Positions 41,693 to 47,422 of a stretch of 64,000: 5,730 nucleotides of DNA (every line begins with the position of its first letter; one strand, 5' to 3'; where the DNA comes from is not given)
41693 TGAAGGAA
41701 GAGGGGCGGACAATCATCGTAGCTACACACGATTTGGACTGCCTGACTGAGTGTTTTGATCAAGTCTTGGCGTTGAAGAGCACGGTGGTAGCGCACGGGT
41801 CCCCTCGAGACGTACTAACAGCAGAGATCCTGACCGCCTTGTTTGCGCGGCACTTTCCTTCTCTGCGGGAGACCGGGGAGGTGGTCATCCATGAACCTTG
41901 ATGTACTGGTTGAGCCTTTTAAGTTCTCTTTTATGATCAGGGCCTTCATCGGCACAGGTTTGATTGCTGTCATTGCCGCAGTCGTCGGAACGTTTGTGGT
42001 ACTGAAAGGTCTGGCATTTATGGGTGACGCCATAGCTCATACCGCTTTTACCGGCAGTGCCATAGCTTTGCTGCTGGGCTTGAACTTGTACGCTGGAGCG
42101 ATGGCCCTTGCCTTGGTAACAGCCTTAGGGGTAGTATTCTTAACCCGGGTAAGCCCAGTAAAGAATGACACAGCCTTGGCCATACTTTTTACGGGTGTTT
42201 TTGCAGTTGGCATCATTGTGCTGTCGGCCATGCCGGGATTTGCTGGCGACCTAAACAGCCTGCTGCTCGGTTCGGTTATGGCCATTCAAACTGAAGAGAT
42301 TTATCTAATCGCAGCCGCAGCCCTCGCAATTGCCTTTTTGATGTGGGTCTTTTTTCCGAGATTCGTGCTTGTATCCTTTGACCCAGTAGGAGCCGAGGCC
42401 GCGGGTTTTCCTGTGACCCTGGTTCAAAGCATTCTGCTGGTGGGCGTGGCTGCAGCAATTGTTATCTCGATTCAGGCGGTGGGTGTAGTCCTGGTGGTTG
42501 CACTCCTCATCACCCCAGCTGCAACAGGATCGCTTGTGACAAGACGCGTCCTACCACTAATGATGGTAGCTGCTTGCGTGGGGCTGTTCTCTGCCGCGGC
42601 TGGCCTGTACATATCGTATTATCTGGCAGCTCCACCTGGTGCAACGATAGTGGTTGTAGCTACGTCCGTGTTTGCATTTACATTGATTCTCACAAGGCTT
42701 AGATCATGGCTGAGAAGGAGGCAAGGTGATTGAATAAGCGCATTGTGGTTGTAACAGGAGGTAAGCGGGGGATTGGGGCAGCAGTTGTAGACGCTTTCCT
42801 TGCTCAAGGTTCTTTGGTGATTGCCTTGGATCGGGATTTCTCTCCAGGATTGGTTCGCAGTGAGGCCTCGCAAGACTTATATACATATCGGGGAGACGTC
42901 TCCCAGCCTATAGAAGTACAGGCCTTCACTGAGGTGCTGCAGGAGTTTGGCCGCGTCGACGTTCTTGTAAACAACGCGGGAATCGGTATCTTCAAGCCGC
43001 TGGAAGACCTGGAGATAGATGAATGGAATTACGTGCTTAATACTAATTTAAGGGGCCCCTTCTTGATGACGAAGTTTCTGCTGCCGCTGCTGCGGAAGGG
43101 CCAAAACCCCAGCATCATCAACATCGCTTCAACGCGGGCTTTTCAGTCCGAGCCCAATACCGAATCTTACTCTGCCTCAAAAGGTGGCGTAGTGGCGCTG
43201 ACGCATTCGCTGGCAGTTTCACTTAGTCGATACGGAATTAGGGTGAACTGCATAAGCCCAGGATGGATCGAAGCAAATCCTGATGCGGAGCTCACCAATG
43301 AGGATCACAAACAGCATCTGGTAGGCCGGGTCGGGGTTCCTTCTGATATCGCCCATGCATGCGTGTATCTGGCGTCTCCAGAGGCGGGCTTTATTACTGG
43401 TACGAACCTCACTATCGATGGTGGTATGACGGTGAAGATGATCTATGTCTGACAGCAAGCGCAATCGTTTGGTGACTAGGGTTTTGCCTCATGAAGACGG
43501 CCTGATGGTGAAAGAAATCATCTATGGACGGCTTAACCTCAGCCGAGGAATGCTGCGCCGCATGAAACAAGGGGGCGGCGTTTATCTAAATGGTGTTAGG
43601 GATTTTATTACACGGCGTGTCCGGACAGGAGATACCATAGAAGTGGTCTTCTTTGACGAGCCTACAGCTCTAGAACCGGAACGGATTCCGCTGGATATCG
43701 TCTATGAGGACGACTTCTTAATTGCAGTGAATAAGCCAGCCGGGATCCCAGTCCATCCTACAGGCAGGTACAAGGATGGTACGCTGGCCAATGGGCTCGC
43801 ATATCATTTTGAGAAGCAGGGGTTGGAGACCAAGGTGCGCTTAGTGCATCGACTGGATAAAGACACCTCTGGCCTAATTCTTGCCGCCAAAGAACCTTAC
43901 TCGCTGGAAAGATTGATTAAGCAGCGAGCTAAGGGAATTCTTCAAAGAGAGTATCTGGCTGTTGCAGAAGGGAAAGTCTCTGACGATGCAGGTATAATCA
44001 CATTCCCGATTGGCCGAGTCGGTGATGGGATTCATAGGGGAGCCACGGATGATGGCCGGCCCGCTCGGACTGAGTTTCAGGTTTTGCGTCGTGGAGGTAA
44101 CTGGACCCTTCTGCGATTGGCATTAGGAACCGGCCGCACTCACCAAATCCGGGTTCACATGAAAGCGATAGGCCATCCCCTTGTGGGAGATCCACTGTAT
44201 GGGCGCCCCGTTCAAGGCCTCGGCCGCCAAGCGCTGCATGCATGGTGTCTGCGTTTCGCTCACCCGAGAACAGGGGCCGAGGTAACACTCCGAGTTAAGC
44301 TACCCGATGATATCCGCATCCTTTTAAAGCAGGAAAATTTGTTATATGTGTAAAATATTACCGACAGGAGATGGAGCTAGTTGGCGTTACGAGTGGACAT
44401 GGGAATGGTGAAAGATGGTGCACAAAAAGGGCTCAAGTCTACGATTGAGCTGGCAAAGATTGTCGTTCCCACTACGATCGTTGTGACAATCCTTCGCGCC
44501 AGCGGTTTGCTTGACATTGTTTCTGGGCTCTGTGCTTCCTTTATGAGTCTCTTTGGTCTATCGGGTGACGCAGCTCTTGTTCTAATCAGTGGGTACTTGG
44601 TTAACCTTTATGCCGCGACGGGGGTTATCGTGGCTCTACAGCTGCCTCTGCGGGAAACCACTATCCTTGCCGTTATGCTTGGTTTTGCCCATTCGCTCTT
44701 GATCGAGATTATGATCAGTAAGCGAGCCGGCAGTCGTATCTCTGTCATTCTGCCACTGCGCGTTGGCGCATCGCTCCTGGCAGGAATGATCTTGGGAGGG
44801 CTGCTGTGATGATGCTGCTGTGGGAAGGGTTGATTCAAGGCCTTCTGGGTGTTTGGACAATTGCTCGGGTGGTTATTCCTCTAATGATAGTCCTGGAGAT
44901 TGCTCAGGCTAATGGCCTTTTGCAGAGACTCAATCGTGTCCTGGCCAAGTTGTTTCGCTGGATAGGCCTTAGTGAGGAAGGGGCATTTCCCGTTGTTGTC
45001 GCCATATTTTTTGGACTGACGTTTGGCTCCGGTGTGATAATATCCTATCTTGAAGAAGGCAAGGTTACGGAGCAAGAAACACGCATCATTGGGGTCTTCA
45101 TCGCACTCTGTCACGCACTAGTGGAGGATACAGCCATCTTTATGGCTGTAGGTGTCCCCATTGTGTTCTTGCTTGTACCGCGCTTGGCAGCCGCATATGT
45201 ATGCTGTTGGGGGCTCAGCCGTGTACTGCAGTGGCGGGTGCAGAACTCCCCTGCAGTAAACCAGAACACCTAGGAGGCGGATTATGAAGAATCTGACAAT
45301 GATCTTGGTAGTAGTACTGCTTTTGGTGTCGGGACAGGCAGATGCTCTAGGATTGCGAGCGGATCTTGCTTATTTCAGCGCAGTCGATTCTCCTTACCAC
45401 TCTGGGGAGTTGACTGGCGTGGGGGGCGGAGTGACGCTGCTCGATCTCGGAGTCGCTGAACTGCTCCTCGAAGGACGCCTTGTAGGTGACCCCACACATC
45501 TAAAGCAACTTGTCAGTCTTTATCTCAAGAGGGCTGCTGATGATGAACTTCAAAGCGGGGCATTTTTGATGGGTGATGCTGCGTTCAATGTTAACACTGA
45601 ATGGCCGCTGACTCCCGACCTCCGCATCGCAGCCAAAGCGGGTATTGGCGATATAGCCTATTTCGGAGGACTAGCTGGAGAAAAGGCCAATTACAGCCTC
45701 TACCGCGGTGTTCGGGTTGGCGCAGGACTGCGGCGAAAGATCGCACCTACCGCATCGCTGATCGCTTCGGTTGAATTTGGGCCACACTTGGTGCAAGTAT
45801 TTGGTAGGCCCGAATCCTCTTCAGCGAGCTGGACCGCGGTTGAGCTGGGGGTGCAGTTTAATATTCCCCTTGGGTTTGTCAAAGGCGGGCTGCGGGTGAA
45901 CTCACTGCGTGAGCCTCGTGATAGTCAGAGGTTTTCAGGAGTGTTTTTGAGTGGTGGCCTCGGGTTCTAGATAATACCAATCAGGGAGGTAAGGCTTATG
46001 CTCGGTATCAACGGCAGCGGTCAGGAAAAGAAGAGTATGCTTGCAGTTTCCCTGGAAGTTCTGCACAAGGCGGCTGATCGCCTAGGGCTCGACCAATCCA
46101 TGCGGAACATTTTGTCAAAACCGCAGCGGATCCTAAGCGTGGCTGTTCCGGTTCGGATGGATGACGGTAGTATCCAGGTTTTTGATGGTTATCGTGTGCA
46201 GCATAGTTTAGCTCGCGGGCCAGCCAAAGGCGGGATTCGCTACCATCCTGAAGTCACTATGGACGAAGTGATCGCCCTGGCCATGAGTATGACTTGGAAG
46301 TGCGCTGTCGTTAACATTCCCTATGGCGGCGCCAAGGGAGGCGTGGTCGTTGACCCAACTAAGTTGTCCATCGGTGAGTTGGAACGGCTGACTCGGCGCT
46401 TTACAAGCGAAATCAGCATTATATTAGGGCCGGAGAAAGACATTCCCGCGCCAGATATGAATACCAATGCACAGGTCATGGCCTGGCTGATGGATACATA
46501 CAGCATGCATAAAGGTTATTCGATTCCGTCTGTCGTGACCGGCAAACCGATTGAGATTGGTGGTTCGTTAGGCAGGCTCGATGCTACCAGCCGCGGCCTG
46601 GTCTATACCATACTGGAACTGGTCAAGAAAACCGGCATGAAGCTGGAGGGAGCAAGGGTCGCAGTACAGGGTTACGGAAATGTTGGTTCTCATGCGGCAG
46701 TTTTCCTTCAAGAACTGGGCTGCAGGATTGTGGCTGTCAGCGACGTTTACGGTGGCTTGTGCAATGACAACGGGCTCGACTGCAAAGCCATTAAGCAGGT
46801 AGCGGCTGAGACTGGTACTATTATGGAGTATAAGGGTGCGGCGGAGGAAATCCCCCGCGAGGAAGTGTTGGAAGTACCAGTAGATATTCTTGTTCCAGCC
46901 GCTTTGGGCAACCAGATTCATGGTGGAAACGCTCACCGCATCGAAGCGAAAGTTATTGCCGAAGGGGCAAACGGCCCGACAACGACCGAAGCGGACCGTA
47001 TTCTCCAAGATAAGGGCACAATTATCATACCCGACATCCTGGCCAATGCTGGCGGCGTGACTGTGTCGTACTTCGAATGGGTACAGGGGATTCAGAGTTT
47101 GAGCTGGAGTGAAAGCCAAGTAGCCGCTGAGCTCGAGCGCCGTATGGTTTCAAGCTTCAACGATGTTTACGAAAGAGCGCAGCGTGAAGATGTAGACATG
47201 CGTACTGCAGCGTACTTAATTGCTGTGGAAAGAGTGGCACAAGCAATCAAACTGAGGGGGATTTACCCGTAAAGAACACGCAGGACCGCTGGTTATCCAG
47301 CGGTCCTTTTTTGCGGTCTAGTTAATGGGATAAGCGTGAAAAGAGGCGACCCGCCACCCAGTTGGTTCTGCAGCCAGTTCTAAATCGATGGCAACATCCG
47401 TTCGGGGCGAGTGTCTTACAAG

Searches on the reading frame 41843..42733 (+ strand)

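Call 15: search_protein_families(library=pfam, max_evalue=0.01, proteins=[window:41843-42733:+])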
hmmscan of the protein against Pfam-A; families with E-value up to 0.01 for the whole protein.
window:41843-42733:+ (296 aa): 1 family
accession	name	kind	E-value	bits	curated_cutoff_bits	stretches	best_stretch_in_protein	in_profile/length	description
PF00950.22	ABC-3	-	3.1e-63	214.2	20.1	1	28-282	2-256/258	ABC 3 transport family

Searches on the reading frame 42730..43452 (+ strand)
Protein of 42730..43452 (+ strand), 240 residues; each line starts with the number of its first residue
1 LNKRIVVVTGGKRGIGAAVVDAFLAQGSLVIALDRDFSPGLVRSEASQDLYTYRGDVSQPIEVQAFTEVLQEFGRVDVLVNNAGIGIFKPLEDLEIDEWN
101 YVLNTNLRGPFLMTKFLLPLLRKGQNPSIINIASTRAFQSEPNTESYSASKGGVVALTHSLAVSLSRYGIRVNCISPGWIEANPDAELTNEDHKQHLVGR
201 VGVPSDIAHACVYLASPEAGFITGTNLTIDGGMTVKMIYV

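Call 15: search_protein_families(library=pfam, max_evalue=0.01, proteins=[window:42730-43452:+])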
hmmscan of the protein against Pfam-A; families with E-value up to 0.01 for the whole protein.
window:42730-43452:+ (240 aa): 6 families
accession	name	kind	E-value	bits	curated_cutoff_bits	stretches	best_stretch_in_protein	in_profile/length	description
PF13561.12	adh_short_C2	-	9.4e-56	189.5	27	1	12-234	5-236/236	Enoyl-(Acyl carrier protein) reductase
PF00106.31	adh_short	-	1.7e-48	165.1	26.6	1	5-189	2-191/195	short chain dehydrogenase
PF23441.1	SDR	-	2.6e-05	24.2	27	1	76-233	91-255/258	SDR-like rossmann domain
PF08659.16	KR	-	5.7e-05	23.5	22.6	1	6-154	3-156/180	KR domain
PF01370.27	Epimerase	-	7.2e-05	22.8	20.9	1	6-86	1-75/240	NAD dependent epimerase/dehydratase family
PF08643.16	DUF1776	-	0.00031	20.7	25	1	90-182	107-201/294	Fungal family of unknown function (DUF1776)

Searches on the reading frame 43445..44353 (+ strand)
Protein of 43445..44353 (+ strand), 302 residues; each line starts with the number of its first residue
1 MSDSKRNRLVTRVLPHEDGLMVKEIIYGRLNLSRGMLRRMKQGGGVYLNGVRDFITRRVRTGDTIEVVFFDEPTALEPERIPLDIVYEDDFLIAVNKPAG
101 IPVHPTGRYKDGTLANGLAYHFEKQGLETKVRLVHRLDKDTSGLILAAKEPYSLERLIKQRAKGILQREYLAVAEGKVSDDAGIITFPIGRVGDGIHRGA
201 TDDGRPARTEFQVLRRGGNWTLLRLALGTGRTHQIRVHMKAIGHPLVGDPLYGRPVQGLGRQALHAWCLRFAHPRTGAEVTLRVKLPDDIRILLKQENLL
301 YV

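Call 15: search_protein_families(library=pfam, max_evalue=0.01, proteins=[window:43445-44353:+])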
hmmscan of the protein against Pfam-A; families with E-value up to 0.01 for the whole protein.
window:43445-44353:+ (302 aa): 1 family
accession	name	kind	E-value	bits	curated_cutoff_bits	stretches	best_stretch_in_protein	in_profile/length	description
PF00849.27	PseudoU_synth_2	-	5.3e-29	101.9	26.8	1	92-240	2-151/152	RNA pseudouridylate synthase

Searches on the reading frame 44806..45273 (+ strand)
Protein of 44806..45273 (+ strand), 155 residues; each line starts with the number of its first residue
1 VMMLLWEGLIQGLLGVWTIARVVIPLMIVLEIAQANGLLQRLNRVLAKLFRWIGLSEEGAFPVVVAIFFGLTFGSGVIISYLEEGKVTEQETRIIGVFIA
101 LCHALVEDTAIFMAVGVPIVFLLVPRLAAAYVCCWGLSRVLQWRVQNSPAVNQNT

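Call 15: search_protein_families(library=pfam, max_evalue=0.01, proteins=[window:44806-45273:+])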
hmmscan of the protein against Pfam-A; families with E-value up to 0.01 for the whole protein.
window:44806-45273:+ (155 aa): 1 family
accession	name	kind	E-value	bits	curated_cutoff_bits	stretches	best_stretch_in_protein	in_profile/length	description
PF07670.19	Gate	-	9.1e-10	39.4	29.6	1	17-104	2-92/104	Nucleoside recognition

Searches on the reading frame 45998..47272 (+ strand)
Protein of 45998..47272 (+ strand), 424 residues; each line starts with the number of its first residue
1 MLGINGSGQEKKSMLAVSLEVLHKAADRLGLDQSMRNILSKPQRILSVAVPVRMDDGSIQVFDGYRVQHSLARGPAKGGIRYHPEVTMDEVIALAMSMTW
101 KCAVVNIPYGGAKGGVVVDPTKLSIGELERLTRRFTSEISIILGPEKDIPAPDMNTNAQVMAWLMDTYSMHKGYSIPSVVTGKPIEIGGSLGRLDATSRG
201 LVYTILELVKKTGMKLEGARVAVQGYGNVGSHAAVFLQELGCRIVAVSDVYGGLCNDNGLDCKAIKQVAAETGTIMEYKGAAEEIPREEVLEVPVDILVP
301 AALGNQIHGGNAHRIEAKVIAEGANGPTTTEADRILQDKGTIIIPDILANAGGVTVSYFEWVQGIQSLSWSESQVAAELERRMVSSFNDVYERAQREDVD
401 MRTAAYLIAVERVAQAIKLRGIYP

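Call 3: search_protein_families(library=pfam, proteins=[window:45998-47272:+])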
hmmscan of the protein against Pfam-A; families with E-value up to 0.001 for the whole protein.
window:45998-47272:+ (424 aa): 4 families
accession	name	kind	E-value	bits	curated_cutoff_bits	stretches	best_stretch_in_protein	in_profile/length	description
PF00208.27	ELFV_dehydrog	-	3e-83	279.7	23.4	1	188-421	1-241/241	Glutamate/Leucine/Phenylalanine/Valine dehydrogenase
PF02812.23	ELFV_dehydrog_N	-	4.1e-58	195.1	25.3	1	42-169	1-128/129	Glu/Leu/Phe/Val dehydrogenase, dimerisation domain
PF05088.18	Bac_GDH_CD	-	0.00033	19.8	22.8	0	311-360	398-447/497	Bacterial NAD-glutamate dehydrogenase, catalytic domain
PF02826.25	2-Hacid_dh_C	-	0.00043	20.1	25.1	1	211-250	29-68/178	D-isomer specific 2-hydroxyacid dehydrogenase, NAD binding domain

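Call 4: search_protein_families(library=ncbifam, proteins=[window:45998-47272:+])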
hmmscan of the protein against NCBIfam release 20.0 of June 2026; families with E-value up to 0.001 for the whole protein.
window:45998-47272:+ (424 aa): 7 families
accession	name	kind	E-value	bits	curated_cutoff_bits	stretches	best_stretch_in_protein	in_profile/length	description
NF040817.1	GdhA_Arch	equivalog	1.1e-160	535.4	750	1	12-423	4-417/419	glutamate dehydrogenase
NF041398.1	GluDhGdhB_Halo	equivalog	4.7e-159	529.7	620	1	13-424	2-410/410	glutamate dehydrogenase GdhB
NF006929.0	PRK09414.1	equivalog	2.7e-80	270.5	536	1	32-422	47-444/445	NADP-specific glutamate dehydrogenase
NF010633.0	PRK14030.1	subfamily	7.2e-61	206.6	743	1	38-422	49-444/445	glutamate dehydrogenase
NF010634.0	PRK14031.1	equivalog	3.1e-60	203.9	822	1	38-422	49-443/444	NADP-specific glutamate dehydrogenase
NF035922.1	Trp_DH_ScyB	equivalog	4.8e-24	85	600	1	69-418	31-344/346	tryptophan dehydrogenase ScyB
NF004912.0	PRK06270.1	equivalog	1.5e-07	31.2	373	1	239-323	34-119/343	homoserine dehydrogenase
